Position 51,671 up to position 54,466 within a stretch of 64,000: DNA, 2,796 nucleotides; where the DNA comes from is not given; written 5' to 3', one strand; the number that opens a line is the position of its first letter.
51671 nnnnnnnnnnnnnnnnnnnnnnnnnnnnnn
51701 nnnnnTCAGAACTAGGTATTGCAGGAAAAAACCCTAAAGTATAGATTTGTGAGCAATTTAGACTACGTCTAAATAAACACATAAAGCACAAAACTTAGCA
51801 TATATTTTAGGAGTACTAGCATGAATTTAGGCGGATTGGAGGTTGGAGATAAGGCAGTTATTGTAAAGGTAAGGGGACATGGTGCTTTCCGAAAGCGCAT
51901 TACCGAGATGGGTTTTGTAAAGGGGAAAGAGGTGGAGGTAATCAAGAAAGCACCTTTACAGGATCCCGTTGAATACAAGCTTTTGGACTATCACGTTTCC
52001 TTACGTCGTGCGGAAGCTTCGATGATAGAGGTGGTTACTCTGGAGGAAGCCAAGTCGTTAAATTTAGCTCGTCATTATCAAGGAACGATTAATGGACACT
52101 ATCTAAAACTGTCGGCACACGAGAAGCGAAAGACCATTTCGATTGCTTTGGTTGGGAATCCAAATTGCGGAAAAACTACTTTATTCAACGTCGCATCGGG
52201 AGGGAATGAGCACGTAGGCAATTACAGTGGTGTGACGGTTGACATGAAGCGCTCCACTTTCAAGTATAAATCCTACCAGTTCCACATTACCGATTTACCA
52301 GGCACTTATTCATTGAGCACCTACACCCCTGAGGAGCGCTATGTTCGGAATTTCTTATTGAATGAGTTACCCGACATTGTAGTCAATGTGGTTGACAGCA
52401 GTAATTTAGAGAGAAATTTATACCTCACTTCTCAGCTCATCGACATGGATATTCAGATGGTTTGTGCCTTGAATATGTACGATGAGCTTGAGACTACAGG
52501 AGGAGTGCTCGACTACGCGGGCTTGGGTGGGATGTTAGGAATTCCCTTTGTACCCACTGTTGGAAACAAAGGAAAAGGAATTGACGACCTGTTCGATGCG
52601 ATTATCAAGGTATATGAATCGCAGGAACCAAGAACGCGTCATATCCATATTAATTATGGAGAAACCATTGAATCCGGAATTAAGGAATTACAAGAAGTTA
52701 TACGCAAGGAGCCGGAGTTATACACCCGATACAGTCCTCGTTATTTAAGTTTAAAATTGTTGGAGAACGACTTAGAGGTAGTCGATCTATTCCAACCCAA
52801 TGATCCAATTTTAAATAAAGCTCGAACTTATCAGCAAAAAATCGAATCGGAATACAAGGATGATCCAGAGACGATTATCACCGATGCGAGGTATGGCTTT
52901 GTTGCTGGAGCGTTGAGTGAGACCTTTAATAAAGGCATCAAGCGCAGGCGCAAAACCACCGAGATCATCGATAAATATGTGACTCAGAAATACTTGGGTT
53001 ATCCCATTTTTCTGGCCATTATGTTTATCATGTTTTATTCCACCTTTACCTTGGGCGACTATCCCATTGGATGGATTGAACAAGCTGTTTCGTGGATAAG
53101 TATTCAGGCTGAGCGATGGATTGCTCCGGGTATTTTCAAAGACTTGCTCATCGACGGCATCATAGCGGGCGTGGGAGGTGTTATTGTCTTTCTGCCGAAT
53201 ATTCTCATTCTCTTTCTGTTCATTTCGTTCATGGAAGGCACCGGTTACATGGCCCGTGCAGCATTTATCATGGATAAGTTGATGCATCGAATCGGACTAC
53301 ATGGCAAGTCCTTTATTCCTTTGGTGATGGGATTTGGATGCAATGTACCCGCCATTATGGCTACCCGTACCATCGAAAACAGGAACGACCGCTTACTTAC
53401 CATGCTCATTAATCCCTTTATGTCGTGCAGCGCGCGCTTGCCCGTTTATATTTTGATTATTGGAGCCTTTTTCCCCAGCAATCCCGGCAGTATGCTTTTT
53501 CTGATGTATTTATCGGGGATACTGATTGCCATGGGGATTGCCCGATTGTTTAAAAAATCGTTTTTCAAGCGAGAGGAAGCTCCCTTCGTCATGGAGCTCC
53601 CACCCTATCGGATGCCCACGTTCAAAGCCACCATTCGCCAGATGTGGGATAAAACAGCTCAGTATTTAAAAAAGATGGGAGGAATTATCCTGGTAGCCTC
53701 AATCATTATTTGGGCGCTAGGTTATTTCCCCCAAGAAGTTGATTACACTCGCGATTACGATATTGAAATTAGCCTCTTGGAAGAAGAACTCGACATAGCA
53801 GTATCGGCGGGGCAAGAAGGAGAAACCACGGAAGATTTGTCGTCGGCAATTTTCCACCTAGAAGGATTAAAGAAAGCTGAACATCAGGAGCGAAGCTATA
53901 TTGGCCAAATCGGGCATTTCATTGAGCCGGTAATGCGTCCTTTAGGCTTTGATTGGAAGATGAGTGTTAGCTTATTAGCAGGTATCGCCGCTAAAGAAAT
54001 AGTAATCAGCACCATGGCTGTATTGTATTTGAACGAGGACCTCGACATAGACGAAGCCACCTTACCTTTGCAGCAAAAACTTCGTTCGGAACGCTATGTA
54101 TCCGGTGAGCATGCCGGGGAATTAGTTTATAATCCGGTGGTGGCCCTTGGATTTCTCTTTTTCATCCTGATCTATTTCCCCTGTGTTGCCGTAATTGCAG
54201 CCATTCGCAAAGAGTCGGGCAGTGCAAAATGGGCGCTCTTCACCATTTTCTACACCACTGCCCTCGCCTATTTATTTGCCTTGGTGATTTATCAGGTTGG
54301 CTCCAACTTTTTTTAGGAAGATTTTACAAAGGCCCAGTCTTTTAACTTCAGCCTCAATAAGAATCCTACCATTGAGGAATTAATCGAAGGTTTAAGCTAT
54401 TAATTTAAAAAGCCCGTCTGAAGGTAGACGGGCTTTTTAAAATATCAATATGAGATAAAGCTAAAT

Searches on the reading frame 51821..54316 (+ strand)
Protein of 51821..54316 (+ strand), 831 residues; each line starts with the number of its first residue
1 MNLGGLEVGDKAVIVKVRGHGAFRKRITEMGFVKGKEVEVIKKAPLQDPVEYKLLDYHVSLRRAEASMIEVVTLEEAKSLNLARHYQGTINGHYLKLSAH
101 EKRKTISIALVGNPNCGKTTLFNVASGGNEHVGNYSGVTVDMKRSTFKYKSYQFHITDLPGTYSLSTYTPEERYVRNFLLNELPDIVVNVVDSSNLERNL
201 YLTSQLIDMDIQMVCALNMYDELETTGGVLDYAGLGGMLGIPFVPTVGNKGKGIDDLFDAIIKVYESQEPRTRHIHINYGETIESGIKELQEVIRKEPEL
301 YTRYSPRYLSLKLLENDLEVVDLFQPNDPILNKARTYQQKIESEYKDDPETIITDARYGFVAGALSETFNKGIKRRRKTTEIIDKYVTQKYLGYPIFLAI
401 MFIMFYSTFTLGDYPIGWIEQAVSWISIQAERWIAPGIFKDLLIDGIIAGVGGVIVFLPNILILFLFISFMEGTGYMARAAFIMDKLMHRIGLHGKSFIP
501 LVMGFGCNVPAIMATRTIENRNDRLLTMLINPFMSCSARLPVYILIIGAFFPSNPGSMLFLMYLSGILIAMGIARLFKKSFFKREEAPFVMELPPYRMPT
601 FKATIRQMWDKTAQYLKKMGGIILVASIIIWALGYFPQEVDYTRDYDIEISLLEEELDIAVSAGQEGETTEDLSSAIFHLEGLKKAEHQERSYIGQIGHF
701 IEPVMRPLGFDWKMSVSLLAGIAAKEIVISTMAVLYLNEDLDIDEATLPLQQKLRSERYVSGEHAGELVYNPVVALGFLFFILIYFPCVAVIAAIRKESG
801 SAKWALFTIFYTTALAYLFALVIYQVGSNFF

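Call 76: search_protein_families(library=pfam, proteins=[window:51821-54316:+], max_evalue=0.00001)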
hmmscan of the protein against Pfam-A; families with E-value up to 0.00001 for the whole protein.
window:51821-54316:+ (831 aa): 6 families
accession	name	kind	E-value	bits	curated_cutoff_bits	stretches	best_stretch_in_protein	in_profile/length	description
PF02421.24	FeoB_N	-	1.8e-59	200.2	27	1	107-261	2-156/156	Ferrous iron transport protein B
PF07670.19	Gate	-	1.7e-45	154.2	29.6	2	454-550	1-104/104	Nucleoside recognition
PF17910.6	FeoB_Cyto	-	2.3e-22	79.6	23.4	1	279-369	1-89/90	FeoB cytosolic helical domain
PF07664.17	FeoB_C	-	7.8e-21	74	26.6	1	559-611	1-54/54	Ferrous iron transport protein B C terminus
PF04023.20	FeoA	-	1.5e-19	70.3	23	1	1-71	1-72/74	FeoA domain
PF01926.29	MMR_HSR1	-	1.5e-17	64.2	21.9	1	108-218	2-112/113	50S ribosome-binding GTPase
